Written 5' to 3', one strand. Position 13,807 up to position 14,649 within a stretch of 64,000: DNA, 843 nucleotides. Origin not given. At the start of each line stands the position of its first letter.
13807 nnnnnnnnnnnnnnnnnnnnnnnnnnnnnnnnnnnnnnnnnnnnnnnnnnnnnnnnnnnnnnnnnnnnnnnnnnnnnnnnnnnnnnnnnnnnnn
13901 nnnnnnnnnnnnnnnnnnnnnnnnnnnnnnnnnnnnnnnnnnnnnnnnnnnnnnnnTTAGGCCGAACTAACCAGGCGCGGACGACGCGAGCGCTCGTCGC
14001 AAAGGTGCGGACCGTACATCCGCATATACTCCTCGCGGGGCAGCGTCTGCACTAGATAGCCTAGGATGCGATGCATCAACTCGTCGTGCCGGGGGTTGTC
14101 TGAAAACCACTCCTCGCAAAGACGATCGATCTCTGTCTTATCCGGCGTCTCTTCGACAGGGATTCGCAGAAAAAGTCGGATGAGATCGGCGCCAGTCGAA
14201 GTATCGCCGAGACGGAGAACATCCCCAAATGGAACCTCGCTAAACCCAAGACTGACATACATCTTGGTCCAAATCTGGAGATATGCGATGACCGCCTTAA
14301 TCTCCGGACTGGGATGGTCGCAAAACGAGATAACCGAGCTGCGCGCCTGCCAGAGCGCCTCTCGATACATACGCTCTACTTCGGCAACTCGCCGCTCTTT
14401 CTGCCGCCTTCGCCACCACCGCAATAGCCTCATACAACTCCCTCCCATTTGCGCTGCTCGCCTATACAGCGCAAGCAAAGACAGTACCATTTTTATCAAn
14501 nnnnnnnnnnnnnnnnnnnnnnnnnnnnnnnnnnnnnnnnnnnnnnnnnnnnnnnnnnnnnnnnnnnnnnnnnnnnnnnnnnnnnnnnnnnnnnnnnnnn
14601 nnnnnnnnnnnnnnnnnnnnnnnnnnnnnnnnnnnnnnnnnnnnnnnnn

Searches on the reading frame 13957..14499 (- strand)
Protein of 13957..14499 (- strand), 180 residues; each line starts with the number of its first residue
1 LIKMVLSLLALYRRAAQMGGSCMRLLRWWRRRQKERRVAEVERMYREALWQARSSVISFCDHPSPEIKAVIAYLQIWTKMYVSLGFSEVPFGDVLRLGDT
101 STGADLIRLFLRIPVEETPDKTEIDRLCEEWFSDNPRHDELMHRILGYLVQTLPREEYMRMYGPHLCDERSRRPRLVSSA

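Call 4: search_protein_families(library=pfam, proteins=[window:13957-14499:-], max_evalue=0.1)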
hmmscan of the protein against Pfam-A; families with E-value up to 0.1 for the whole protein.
window:13957-14499:- (180 aa): 0 families

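Call 6: search_protein_families(library=ncbifam, proteins=[window:13957-14499:-], max_evalue=1)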
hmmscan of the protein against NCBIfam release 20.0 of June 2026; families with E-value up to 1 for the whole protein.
window:13957-14499:- (180 aa): 0 families

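Call 7: search_protein_families(library=padloc, proteins=[window:13957-14499:-], max_evalue=1)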
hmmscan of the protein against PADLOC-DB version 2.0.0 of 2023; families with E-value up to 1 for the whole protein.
window:13957-14499:- (180 aa): 0 families

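Call 8: search_protein_families(library=phrogs, proteins=[window:13957-14499:-], max_evalue=1)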
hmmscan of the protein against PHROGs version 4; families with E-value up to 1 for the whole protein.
window:13957-14499:- (180 aa): 2 families
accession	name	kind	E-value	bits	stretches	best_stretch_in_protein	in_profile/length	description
phrog_16785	-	unknown function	0.32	11.7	1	17-58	88-129/175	-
phrog_13261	-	unknown function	0.92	10.4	0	19-40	7-28/60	-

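Call 12: find_homologous_proteins(query=window:13957-14499:-, max_evalue=0.001)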
Query window:13957-14499:- (180 aa): 3 proteins with E <= 0.001 among 127 candidates.
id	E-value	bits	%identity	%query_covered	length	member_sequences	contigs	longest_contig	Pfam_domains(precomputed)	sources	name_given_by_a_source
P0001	1.8e-102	358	100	88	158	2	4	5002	-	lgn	-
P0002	5.8e-90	318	88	84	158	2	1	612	-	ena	-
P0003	7.4e-66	239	76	76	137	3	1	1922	-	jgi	jgi:hypothetical protein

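Call 15: find_encoding_contigs(protein=P0003, flank=10000, max_places=10)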
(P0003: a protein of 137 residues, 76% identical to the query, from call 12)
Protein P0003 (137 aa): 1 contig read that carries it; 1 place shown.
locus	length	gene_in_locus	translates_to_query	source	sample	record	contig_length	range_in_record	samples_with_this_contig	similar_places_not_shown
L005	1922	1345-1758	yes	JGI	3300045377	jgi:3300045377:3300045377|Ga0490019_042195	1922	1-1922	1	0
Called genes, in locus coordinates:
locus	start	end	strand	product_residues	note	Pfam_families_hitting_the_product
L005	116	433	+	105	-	PF04994:TfoX_C (weak), PF11731:Cdd1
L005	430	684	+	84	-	PF01035:DNA_binding_1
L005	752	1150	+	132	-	-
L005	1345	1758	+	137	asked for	-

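Call 16: find_encoding_contigs(protein=P0002, flank=10000, max_places=10)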
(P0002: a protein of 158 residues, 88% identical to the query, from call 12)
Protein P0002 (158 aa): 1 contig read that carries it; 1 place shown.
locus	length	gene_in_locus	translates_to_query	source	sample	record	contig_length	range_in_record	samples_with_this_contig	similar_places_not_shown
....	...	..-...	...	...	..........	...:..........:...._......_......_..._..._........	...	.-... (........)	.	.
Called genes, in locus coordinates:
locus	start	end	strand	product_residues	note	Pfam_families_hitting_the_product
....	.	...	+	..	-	?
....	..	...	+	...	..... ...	-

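Call 33: search_protein_representatives(alignment_id=A3)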
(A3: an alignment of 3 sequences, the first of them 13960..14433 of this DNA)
Query: 3 sequences, 158 profile positions. Proteins with E-value up to 0.001 (for the whole library): 4; up to 1e-10: 2; up to 1e-30: 1. The best 4 are listed.
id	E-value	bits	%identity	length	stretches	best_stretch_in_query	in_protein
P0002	2.9e-100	348.8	-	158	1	1-158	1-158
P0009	4.0e-15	72.2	-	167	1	11-137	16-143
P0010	6.8e-10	55.2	-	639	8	96-152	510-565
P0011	2.5e-06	43.6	-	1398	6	92-134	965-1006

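Call 35: find_encoding_contigs(protein=P0009, flank=10000, max_places=6)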
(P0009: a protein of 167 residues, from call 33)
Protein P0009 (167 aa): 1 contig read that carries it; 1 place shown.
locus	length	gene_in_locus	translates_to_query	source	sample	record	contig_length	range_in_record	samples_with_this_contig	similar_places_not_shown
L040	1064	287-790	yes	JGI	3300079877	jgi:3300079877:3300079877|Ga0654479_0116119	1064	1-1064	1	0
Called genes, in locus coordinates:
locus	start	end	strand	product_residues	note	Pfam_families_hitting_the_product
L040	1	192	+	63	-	?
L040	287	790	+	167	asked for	-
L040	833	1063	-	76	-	?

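Call 47: search_solved_structures(query=A6, max_evalue=10, show_alignments=2)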
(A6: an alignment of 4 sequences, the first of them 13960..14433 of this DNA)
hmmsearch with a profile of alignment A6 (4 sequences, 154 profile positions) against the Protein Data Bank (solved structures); distinct sequences matched with E-value up to 10: 1.
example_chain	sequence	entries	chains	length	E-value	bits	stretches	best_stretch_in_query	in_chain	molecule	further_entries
5yjz_A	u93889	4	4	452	0.087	15.8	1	11-95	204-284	Probable conserved ATP-binding protein ABC transporter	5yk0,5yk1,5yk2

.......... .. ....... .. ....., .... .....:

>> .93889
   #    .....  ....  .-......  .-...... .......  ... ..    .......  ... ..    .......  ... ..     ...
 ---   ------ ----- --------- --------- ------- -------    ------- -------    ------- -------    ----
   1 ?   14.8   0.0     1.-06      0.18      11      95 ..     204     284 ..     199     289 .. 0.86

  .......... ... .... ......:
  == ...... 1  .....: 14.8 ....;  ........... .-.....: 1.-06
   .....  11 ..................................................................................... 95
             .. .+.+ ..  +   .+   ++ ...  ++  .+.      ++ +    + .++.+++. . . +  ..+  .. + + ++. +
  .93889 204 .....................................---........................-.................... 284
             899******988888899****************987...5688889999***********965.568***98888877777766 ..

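Call 52: predict_structure(alignment_id=A6)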
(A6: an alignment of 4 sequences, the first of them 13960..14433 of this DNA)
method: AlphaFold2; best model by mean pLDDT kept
length: 158 residues; sequences in the alignment: 4
mean_pLDDT: 62.6   pTM: 0.52
mean pLDDT of the five models: 62.6, 45.5, 45.1, 42.3, 42.1
residues with pLDDT >= 90: 0; 70-90: 46; 50-70: 85; < 50: 27
segments of 3 or more residues with pLDDT < 50: 79-89, 145-158
pLDDT, mean of each block of 10 residues (from residue 1): 75 75 73 67 67 74 68 57 47 56 68 58 63 63 49 36
secondary structure, 60 per line:
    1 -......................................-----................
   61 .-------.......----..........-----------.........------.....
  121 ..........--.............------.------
elements in order: H2-39 H45-61 H69-75 H80-89 H101-109 H116-130 H133-144

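Call 69: find_related_loci(query=A6, collection=metagenome_contigs, flank=6000)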
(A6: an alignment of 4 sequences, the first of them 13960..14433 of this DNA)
Query A6 (158 aa) in metagenome_contigs; peptide patterns used: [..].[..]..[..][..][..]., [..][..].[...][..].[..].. (x = any residue, [..] = any of these).
359 stretches matched a pattern, but none encodes a relative of the query by tblastn (E <= 1e-3).

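Call 70: find_related_loci(query=A6, collection=viral_contigs, flank=5000)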
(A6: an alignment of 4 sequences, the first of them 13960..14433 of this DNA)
Query A6 (158 aa) in viral_contigs; peptide patterns used: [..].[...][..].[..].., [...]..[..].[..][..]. (x = any residue, [..] = any of these).
85 stretches matched a pattern, but none encodes a relative of the query by tblastn (E <= 1e-3).

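Call 81: search_protein_families(library=pfam, proteins=[P0009, P0010, P0011], max_evalue=0.01)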
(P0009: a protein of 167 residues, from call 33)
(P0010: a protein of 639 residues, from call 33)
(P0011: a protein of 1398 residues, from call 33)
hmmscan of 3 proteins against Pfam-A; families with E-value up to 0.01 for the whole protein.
P0009 (167 aa): 0 families

P0010 (639 aa): 7 families
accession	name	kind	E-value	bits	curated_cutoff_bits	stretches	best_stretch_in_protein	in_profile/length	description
PF16220.10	DUF4880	-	3.9e-23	81.5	25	0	340-366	13-39/43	Domain of unknown function (DUF4880)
PF14559.12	TPR_19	-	1e-08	35.8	25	0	361-415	8-62/68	Tetratricopeptide repeat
PF13428.12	TPR_14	-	1.5e-06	28.8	23.5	0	305-334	13-42/44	Tetratricopeptide repeat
PF15423.11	FLYWCH_N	-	4.4e-05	24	27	0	415-451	22-58/107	FLYWCH-type zinc finger-containing protein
PF05778.17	Apo-CIII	-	6.7e-05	22.8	34.1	0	580-603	30-53/69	Apolipoprotein CIII (Apo-CIII)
PF13431.12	TPR_17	-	0.00014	22.3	24.4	0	353-368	5-20/34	Tetratricopeptide repeat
PF07839.16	CaM_binding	-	0.00067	20.8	24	0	571-595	64-88/117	Plant calmodulin-binding domain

P0011 (1398 aa): 6 families
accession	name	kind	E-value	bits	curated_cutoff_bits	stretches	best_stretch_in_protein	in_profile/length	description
PF25199.1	nSTAND_NTPase5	-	3.9e-05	23.9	34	1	286-332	24-71/145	Novel STAND NTPase 5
PF16220.10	DUF4880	-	7.8e-05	22.9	25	0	1046-1060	23-37/43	Domain of unknown function (DUF4880)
PF18533.6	DUF5622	-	0.00013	22.5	25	0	916-943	25-52/66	Domain of unknown function (DUF5622)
PF24883.2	NPHP3_N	-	0.0022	18.6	24.8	0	287-329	5-49/164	Nephrocystin 3, N-terminal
PF00910.28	RNA_helicase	-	0.0049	17.8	21.5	0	306-389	2-72/105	RNA helicase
PF10236.15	DAP3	-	0.0065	16.2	23.1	0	297-324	18-45/311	Mitochondrial ribosomal death-associated protein 3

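Call 85: search_protein_families(library=ncbifam, proteins=[L007:9480-9875:+, L005:752-1147:+, P0009], max_evalue=0.01)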
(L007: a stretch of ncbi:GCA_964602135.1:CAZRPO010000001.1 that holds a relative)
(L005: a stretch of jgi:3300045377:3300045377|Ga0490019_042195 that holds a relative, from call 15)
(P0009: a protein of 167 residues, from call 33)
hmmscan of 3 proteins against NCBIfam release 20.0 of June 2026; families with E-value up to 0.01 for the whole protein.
L007:9480-9875:+ (132 aa): 1 family
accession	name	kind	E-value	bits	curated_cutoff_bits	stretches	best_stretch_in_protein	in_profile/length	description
TIGR04138.1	Plancto_Ver_chp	hypoth_equivalog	1.9e-17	63.4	60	1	22-123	15-118/123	Minf_1886 family protein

L005:752-1147:+ (132 aa): 1 family
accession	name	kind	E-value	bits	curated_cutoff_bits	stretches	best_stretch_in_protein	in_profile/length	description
TIGR04138.1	Plancto_Ver_chp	hypoth_equivalog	1.2e-18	67.2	60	1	23-123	16-118/123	Minf_1886 family protein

P0009 (167 aa): 0 families
